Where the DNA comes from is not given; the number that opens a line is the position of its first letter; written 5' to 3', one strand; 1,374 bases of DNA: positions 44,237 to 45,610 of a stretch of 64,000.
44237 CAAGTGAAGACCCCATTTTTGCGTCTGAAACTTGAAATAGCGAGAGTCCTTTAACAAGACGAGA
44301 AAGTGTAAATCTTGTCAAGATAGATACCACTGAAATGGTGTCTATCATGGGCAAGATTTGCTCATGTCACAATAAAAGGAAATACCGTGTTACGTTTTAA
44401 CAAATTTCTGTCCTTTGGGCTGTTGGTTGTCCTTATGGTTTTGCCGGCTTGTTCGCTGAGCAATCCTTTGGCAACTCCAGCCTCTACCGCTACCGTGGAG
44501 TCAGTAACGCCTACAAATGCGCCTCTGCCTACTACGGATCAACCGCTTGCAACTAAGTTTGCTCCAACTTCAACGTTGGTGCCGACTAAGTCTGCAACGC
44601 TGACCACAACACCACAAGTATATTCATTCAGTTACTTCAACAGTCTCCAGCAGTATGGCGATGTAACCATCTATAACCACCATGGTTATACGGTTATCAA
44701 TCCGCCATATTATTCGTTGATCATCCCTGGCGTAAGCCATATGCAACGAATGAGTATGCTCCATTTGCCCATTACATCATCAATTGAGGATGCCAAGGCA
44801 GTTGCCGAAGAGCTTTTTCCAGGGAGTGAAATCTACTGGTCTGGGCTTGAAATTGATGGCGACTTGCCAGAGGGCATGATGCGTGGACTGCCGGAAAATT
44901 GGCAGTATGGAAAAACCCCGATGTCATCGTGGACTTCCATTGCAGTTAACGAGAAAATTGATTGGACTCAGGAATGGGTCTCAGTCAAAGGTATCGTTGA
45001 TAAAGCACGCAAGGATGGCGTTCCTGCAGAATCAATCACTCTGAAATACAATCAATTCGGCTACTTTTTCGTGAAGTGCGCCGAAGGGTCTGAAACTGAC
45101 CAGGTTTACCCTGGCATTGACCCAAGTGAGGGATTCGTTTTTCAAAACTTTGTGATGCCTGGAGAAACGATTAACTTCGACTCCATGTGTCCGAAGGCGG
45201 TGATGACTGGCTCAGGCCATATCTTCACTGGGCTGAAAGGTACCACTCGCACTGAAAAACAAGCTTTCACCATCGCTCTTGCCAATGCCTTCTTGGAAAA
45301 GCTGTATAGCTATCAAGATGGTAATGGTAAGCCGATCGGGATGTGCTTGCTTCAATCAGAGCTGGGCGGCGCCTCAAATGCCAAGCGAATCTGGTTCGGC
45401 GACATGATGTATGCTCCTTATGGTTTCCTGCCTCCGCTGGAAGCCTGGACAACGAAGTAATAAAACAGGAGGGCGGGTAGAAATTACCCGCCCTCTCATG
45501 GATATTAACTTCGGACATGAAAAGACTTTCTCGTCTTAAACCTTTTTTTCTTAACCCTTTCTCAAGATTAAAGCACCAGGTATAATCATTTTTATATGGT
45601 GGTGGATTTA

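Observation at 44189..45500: G+C-rich single-gene island encoding a lipoprotein, driven by a textbook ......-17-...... promoter with a long structured leader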

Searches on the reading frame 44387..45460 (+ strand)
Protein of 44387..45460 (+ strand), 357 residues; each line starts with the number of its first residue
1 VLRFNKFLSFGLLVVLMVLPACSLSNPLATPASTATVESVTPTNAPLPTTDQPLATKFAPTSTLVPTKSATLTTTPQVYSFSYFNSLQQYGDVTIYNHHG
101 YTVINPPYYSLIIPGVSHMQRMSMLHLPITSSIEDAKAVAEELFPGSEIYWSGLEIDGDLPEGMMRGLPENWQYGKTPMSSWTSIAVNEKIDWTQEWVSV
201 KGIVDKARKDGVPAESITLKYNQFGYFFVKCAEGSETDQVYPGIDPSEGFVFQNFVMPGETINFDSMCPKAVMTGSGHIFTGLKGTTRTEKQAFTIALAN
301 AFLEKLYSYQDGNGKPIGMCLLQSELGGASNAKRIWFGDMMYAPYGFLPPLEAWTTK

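Call 5: search_protein_families(library=pfam, proteins=[window:44387-45460:+], max_evalue=1)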
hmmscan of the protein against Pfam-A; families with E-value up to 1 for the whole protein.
window:44387-45460:+ (357 aa): 0 families

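Call 8: find_homologous_proteins(query=window:44387-45460:+, max_evalue=0.001)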
Query window:44387-45460:+ (357 aa): 1 proteins with E <= 0.001 among 1797 candidates.
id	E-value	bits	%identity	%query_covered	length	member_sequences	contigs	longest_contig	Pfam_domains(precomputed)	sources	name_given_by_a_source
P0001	6.2e-241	817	99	100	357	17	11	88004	-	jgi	-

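Call 9: find_encoding_contigs(protein=P0001, flank=10000, max_places=10)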
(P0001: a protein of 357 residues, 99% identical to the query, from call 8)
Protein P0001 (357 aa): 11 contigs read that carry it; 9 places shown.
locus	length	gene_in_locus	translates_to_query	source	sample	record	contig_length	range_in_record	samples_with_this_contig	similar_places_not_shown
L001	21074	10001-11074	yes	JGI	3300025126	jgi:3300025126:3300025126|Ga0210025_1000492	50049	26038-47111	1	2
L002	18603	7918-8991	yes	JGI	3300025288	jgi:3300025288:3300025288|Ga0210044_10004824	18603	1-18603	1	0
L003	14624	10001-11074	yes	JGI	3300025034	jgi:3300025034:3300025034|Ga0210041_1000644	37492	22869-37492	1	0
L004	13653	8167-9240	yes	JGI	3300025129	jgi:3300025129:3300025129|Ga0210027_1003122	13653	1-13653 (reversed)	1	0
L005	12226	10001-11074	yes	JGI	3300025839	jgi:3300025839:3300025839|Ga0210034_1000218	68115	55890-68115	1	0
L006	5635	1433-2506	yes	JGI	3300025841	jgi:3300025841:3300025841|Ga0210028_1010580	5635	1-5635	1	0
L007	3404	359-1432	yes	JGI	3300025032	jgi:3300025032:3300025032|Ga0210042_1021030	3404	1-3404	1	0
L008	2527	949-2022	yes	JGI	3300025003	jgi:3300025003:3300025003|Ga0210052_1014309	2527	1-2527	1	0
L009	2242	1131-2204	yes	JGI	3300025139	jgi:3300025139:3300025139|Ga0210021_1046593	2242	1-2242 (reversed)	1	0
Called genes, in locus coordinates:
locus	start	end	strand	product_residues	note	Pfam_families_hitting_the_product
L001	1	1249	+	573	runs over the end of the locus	-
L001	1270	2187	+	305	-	PF00535:Glycos_transf_2, PF13641:Glyco_tranf_2_3, PF13632:Glyco_trans_2_3 (weak)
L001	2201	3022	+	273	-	PF00535:Glycos_transf_2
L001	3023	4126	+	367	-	PF00534:Glycos_transf_1, PF13692:Glyco_trans_1_4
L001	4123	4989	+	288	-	PF00535:Glycos_transf_2, PF13641:Glyco_tranf_2_3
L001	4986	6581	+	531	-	PF13231:PMT_2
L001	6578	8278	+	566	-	-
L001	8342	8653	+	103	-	-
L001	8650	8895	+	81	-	-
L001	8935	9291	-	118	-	-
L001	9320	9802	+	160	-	-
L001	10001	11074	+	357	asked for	-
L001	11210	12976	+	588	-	PF03485:Arg_tRNA_synt_N, PF00750:tRNA-synt_1d, PF05746:DALR_1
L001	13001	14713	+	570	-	PF13231:PMT_2 (weak)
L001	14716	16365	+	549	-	PF13231:PMT_2 (weak)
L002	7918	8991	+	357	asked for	-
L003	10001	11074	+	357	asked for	-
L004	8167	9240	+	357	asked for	-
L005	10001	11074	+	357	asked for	-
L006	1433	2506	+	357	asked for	-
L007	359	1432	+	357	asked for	-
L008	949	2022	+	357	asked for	-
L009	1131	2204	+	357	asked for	-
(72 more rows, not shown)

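Call 10: list_cluster_members(proteins=[P0001, window:44387-45460:+])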
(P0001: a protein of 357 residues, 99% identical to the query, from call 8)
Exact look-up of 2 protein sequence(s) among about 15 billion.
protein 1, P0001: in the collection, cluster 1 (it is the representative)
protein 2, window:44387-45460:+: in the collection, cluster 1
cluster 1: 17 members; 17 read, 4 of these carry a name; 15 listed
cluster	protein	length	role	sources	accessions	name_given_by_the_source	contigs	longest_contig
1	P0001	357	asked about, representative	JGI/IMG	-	-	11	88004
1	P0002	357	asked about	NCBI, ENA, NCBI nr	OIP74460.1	MAG: hypothetical protein AUK08_01595 [Candidatus Pacebacteria bacterium CG2_30_36_39]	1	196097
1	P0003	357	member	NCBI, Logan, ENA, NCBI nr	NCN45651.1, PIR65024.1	MAG: hypothetical protein COU63_03345 [Candidatus Pacebacteria bacterium ... | hypothetical protein [Candidatus Pacearchaeota archaeon]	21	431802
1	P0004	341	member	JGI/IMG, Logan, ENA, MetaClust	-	\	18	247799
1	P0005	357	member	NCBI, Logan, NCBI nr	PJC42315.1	MAG: hypothetical protein CO040_05125 [Candidatus Pacebacteria bacterium ...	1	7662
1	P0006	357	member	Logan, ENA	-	-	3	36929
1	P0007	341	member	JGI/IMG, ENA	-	-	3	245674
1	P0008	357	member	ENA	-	-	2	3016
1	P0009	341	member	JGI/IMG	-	-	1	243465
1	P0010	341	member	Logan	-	-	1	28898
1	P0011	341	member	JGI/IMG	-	-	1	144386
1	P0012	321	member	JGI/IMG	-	-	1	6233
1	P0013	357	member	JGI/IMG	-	-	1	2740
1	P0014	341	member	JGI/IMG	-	-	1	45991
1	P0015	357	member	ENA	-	-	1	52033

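Call 17: predict_structure(protein=window:44387-45460:+)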
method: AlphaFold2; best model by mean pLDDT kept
length: 357 residues; sequences in the alignment: 1
mean_pLDDT: 35.2   pTM: 0.27
mean pLDDT of the five models: 35.2, 34.4, 32.3, 31.9, 31.4
residues with pLDDT >= 90: 0; 70-90: 0; 50-70: 63; < 50: 294
segments of 3 or more residues with pLDDT < 50: 19-125, 127-131, 148-183, 190-200, 222-227, 232-357
pLDDT, mean of each block of 10 residues (from residue 1): 58 56 32 27 26 24 22 24 28 27 35 36 43 53 50 29 25 32 51 43 58 61 46 39 30 24 24 25 32 38 35 31 25 26 23 25
secondary structure, 60 per line:
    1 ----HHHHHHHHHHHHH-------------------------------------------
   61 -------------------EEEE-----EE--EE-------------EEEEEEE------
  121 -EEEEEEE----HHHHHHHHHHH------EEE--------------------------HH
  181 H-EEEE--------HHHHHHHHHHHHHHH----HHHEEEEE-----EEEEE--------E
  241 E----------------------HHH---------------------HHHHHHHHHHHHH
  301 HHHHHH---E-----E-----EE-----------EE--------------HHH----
elements in order: H5-17 E80-83 E108-114 E122-128 H133-143 E150-152 E183-186 H195-209 E217-221 E227-231 H288-306

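Call 19: search_protein_representatives(protein=window:44387-45460:+)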
Query: 357 residues. Proteins with E-value up to 0.001 (for the whole library): 7; up to 1e-10: 7; up to 1e-30: 3. The best 7 are listed.
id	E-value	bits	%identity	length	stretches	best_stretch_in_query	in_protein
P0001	2.0e-241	816.7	99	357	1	1-357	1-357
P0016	2.0e-63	231.2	42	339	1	47-356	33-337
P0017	1.0e-42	163.0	34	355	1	5-357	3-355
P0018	2.6e-29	118.9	42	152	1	208-356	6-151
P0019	9.2e-16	74.3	29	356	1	7-349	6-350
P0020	2.0e-14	70.0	26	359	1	4-349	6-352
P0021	2.4e-12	63.1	27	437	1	139-354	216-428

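Call 22: find_homologous_proteins(query=A1, max_evalue=0.001)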
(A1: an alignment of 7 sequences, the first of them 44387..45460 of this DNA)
Query A1 (7 sequences) (357 aa, profile of the alignment): 2 proteins with E <= 0.001 among 8000 candidates.
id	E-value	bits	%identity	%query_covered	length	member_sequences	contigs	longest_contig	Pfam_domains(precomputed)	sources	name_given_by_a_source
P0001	6.0e-152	524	99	100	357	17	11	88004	-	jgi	-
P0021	5.9e-116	406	26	59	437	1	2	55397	-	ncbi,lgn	-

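Call 23: find_encoding_contigs(protein=P0021, flank=8000, max_places=4)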
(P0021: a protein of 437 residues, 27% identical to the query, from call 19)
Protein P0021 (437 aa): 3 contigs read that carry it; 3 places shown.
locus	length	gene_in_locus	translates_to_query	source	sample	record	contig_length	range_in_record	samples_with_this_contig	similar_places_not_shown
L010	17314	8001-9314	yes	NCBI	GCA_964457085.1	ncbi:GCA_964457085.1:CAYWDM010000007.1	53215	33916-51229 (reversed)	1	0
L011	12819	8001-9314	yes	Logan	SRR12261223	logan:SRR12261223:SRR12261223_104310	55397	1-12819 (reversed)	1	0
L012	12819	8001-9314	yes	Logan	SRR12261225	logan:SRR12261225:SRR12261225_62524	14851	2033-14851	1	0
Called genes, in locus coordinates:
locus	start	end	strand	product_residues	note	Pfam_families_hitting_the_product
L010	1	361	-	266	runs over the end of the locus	-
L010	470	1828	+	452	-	-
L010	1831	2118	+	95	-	-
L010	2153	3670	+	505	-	PF04851:ResIII (faint), PF00270:DEAD, PF00271:Helicase_C, PF16124:RecQ_Zn_bind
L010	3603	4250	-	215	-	PF00565:SNase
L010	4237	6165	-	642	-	PF04055:Radical_SAM (weak), PF16199:Radical_SAM_C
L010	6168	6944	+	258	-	PF06080:DUF938 (weak), PF13489:Methyltransf_23, PF05175:MTS (faint), PF13649:Methyltransf_25, PF13847:Methyltransf_31, PF08241:Methyltransf_11, PF08242:Methyltransf_12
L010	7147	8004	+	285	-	PF00892:EamA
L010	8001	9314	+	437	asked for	-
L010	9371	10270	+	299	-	PF00160:Pro_isomerase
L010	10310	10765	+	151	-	PF12641:Flavodoxin_3, PF12724:Flavodoxin_5 (weak), PF00258:Flavodoxin_1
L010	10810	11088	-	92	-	-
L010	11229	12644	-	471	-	PF00224:PK, PF02887:PK_C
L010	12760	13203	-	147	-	PF00076:RRM_1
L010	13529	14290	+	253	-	PF00300:His_Phos_1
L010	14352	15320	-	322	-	-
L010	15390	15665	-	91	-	-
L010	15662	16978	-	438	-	-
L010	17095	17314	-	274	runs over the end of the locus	PF13489:Methyltransf_23, PF13679:Methyltransf_32 (weak), PF03291:mRNA_G-N7_MeTrfase (weak), PF05175:MTS (weak), PF13847:Methyltransf_31, PF08241:Methyltransf_11, PF08242:Methyltransf_12, PF13649:Methyltransf_25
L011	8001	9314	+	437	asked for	-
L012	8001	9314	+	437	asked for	-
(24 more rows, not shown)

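Call 24: find_encoding_contigs(protein=P0016, flank=8000, max_places=4)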
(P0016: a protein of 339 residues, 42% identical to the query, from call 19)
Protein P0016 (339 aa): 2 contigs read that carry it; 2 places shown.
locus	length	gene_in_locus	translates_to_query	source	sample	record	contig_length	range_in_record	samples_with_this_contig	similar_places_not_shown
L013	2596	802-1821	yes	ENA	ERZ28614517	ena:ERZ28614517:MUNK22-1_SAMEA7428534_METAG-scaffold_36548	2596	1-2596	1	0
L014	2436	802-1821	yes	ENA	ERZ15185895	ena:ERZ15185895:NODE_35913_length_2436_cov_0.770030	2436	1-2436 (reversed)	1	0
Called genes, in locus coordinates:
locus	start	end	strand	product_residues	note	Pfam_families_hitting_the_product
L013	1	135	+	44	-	?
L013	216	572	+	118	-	-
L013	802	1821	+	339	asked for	-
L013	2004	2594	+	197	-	?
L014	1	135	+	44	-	?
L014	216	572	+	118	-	-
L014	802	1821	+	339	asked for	-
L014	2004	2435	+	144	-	?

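Call 25: find_encoding_contigs(protein=P0017, flank=8000, max_places=4)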
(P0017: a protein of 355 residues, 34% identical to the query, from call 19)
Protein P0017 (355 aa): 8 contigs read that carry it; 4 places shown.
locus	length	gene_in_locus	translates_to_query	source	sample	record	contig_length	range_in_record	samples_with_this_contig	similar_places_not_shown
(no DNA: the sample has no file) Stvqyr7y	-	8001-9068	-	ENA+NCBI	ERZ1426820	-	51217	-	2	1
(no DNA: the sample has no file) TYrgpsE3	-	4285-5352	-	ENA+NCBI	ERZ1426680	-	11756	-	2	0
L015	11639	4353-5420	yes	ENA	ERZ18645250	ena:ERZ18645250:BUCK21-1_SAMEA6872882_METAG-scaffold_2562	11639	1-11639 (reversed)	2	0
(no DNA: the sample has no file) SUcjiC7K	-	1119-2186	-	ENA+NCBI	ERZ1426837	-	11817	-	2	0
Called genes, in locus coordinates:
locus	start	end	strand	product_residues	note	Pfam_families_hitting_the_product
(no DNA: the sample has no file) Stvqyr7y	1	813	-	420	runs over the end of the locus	PF03952:Enolase_N, PF07476:MAAL_C (faint), PF00113:Enolase_C, PF13378:MR_MLE_C (weak)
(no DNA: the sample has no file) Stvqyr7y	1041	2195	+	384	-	PF00919:UPF0004, PF04055:Radical_SAM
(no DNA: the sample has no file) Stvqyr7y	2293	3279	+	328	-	PF01715:IPPT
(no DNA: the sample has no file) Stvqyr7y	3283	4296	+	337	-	PF01594:AI-2E_transport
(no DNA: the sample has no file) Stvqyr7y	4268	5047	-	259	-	PF03372:Exo_endo_phos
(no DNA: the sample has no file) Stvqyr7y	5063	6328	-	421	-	PF01794:Ferric_reduct, PF00970:FAD_binding_6 (weak), PF08022:FAD_binding_8 (weak), PF00175:NAD_binding_1 (weak)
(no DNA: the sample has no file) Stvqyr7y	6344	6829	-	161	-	PF00173:Cyt-b5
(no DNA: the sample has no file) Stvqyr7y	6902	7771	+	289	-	-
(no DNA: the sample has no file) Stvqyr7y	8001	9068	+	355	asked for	-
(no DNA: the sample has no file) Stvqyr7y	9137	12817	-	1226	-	-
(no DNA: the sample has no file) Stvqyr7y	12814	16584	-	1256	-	-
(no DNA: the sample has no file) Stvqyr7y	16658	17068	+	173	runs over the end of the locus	-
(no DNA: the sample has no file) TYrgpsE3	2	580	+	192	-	?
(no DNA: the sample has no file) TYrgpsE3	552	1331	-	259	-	PF03372:Exo_endo_phos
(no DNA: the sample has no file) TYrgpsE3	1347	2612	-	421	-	PF01794:Ferric_reduct, PF00970:FAD_binding_6 (weak), PF08022:FAD_binding_8 (weak), PF00175:NAD_binding_1 (weak)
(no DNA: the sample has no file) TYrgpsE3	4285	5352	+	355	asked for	-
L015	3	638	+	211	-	?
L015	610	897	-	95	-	-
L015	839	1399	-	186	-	-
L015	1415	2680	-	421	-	PF01794:Ferric_reduct, PF00970:FAD_binding_6 (weak), PF08022:FAD_binding_8 (weak), PF00175:NAD_binding_1 (weak)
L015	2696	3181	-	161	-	PF00173:Cyt-b5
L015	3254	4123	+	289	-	-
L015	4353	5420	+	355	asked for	-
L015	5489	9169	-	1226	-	-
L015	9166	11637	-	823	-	?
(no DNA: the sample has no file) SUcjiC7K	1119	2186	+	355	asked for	-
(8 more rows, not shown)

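Call 42: find_encoding_contigs(protein=P0019, flank=6000, max_places=3)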
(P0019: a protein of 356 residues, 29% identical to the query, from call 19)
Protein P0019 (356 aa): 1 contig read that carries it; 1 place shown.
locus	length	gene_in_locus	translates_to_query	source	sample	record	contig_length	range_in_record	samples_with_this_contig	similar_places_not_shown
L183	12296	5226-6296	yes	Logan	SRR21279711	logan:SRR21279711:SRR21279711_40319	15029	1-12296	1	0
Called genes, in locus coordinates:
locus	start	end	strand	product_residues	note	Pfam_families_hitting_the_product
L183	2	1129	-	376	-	?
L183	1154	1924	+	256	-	PF13489:Methyltransf_23, PF05175:MTS (weak), PF13847:Methyltransf_31, PF08241:Methyltransf_11 (weak), PF08242:Methyltransf_12, PF13649:Methyltransf_25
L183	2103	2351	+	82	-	-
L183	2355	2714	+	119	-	-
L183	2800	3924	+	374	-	-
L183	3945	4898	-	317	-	-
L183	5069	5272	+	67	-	-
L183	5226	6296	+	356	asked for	-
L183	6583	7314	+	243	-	PF00160:Pro_isomerase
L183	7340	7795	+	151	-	PF12641:Flavodoxin_3 (weak), PF12724:Flavodoxin_5, PF00258:Flavodoxin_1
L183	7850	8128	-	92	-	-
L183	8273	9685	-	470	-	PF00224:PK, PF02887:PK_C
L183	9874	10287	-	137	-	PF00076:RRM_1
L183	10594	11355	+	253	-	PF00300:His_Phos_1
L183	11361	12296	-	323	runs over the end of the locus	PF01966:HD (weak)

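Call 43: find_encoding_contigs(protein=P0020, flank=6000, max_places=3)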
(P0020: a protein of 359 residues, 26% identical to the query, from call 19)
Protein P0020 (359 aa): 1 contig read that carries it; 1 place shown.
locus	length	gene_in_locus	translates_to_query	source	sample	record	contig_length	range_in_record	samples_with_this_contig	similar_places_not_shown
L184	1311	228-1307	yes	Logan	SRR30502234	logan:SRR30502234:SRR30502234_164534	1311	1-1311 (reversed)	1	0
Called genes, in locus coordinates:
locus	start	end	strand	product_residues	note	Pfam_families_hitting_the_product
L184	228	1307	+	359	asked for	-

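Call 50: predict_structure(alignment_id=A1)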
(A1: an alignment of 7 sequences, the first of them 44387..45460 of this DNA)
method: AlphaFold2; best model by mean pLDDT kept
length: 357 residues; sequences in the alignment: 7
mean_pLDDT: 63.6   pTM: 0.51
mean pLDDT of the five models: 63.6, 63.4, 56.4, 55.2, 45.5
residues with pLDDT >= 90: 19; 70-90: 146; 50-70: 83; < 50: 109
segments of 3 or more residues with pLDDT < 50: 1-78, 82-91, 177-180, 319-321, 341-351
pLDDT, mean of each block of 10 residues (from residue 1): 37 38 31 31 34 31 31 43 41 77 74 60 68 81 89 65 82 57 53 83 86 85 90 66 75 86 80 87 86 81 68 53 59 73 47 56
secondary structure, 60 per line:
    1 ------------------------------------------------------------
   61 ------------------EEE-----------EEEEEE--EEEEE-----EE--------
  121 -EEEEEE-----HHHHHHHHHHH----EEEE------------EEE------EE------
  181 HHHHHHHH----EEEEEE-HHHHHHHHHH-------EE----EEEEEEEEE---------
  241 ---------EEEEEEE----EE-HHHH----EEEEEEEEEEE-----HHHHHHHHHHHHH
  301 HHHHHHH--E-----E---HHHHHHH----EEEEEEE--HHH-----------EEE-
elements in order: E79-81 E93-98 E101-105 E122-127 H133-143 E148-151 E164-166 H181-188 E193-198 H200-209 E223-231 E250-256 H264-267 E272-282 H288-307 H320-326 E331-337 E354-356

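Call 57: fold_search(model_id=the predicted structure, library=pdb)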
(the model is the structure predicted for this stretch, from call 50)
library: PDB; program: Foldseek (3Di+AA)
matches with E <= 10: 280; with E <= 0.001: 0
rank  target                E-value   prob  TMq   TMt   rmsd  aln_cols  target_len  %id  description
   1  8hfb_A                2.6e-02  0.08  0.11  0.12  19.6       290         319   10  Evolved variant of quercetin 2,4-dioxygenase from Bacillus subtilis (released 2023-03-08)
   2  2h0v_A                6.9e-02  0.06  0.11  0.11  19.5       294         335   11  Crystal structure of a putative quercetin 2,3-dioxygenase (yxag, bsu39980) from bacillus subtilis at 2.60 A resolution (released 2006-05-30)
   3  8iwo_A                9.9e-02  0.07  0.13  0.06  16.1       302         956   10  The rice Na+/H+ antiporter SOS1 in an auto-inhibited state (released 2023-11-22)
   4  1y3t_A                9.9e-02  0.04  0.10  0.10  19.3       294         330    9  Crystal structure of YxaG, a dioxygenase from Bacillus subtilis (released 2005-01-18)
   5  4qdd                  1.2e-01  0.03  0.08  0.08  20.2       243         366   10  Crystal structure of 3-ketosteroid-9-alpha-hydroxylase 5 (KshA5) from R. rhodochrous in complex with 1,4-30Q-CoA (released 2014-07-30)
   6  6g4r_G                1.8e-01  0.07  0.12  0.14  15.4       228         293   10  Corynebacterium glutamicum OxyR C206S mutant, H2O2-bound (released 2018-12-05)
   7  7tav_B                1.9e-01  0.07  0.12  0.15  15.8       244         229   11  Crystal Structure of the PBP2_YvgL_like protein Lmo1041 from Listeria monocytogene (released 2021-12-29)
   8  8u6z_A                2.2e-01  0.06  0.09  0.05  12.8       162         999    7  SLC9C1 at pH 8 in presence of K+ (released 2025-03-26)
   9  7tav_F                2.2e-01  0.05  0.11  0.14  16.6       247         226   11  Crystal Structure of the PBP2_YvgL_like protein Lmo1041 from Listeria monocytogene (released 2021-12-29)
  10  8hfb_B                2.2e-01  0.04  0.11  0.13  19.6       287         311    9  Evolved variant of quercetin 2,4-dioxygenase from Bacillus subtilis (released 2023-03-08)
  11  9occ_E                2.3e-01  0.01  0.08  0.05  17.9       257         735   10  Sf11 bacteriophage tail (released 2025-11-12)
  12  6nxf_A                3.0e-01  0.08  0.08  0.20  14.0       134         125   11  Crystal structure of mouse REC114 PH domain in complex with ANKRD31 C terminus (released 2019-04-24)
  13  7tav_A                3.8e-01  0.04  0.12  0.15  15.8       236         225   10  Crystal Structure of the PBP2_YvgL_like protein Lmo1041 from Listeria monocytogene (released 2021-12-29)
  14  6g1d_C                3.8e-01  0.04  0.12  0.13  15.3       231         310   12  Corynebacterium glutamicum OxyR C206 mutant (released 2018-12-05)
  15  7dah_F                4.1e-01  0.05  0.11  0.12  14.1       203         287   11  Adenosine triphosphate phosphoribosyltransferase from Vibrio cholerae in complex with ATP and PRPP (released 2021-10-20)
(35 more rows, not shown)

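Call 59: search_solved_structures(query=A1, max_evalue=1)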
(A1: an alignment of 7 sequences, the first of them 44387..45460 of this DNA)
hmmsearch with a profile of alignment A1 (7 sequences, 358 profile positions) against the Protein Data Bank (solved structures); distinct sequences matched with E-value up to 1: 1.
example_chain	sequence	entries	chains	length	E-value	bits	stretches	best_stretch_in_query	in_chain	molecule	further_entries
9njy_A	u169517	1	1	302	0.32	13.4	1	63-155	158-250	Clumping factor A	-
